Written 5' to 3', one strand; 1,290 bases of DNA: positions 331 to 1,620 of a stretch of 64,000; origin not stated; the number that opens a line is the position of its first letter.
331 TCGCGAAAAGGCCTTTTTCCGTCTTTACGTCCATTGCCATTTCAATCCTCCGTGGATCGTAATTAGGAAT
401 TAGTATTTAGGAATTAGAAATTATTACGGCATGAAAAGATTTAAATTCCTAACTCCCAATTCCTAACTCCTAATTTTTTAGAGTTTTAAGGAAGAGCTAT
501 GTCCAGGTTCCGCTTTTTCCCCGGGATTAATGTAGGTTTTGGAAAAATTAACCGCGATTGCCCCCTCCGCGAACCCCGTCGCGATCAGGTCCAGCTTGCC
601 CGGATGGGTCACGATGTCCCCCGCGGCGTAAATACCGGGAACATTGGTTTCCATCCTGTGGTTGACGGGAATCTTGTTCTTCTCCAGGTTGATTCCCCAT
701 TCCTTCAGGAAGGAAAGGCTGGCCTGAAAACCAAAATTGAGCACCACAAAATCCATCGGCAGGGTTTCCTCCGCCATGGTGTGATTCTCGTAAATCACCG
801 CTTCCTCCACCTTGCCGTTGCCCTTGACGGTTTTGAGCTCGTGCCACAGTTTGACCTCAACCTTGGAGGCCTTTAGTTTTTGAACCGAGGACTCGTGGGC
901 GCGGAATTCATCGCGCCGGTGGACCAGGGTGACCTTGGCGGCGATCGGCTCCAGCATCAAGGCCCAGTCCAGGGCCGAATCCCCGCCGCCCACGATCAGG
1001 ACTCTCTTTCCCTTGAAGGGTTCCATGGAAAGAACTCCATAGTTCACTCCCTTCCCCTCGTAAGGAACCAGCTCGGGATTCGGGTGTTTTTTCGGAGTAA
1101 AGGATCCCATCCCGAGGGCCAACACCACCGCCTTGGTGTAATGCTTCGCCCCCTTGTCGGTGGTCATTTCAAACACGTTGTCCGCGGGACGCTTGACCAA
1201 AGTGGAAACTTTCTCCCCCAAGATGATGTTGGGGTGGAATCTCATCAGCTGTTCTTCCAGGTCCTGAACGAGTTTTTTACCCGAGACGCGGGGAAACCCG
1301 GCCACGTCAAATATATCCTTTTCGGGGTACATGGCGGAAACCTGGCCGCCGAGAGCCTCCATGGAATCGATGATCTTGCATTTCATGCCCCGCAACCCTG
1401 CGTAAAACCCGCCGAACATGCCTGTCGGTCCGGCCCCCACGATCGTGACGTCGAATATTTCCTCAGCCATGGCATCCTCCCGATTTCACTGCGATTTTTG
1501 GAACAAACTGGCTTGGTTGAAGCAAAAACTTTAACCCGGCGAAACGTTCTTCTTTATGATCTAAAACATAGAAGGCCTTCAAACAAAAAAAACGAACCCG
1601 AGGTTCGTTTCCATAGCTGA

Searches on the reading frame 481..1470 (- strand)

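Call 61: search_protein_families(library=pfam, proteins=[window:481-1470:-], max_evalue=0.001)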
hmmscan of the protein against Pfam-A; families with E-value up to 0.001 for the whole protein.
window:481-1470:- (330 aa): 9 families
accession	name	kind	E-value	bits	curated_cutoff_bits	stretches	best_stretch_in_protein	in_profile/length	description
PF07992.20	Pyr_redox_2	-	3.6e-33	115.7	26.1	1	6-302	1-290/291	Pyridine nucleotide-disulphide oxidoreductase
PF13738.12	Pyr_redox_3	-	2.1e-26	93.3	30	1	60-284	76-305/305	Pyridine nucleotide-disulphide oxidoreductase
PF00070.33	Pyr_redox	-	3.7e-14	53.4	22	1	156-222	1-75/82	Pyridine nucleotide-disulphide oxidoreductase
PF03486.20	HI0933_like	-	5.2e-08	33.1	50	0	7-43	2-38/244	HI0933-like protein Rossmann domain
PF01266.30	DAO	-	1.5e-05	25.1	27.9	0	62-137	146-224/353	FAD dependent oxidoreductase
PF00743.25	FMO-like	-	3e-05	23.1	22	0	150-186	179-215/532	Flavin-binding monooxygenase-like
PF01494.25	FAD_binding_3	-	6.7e-05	22.7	22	0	7-39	3-35/349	FAD binding domain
PF13434.12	Lys_Orn_oxgnase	-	0.00011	21.9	21.3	1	84-213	114-250/339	L-lysine 6-monooxygenase/L-ornithine 5-monooxygenase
PF12831.13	FAD_oxidored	-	0.00072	19.4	27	0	7-50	1-44/416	FAD dependent oxidoreductase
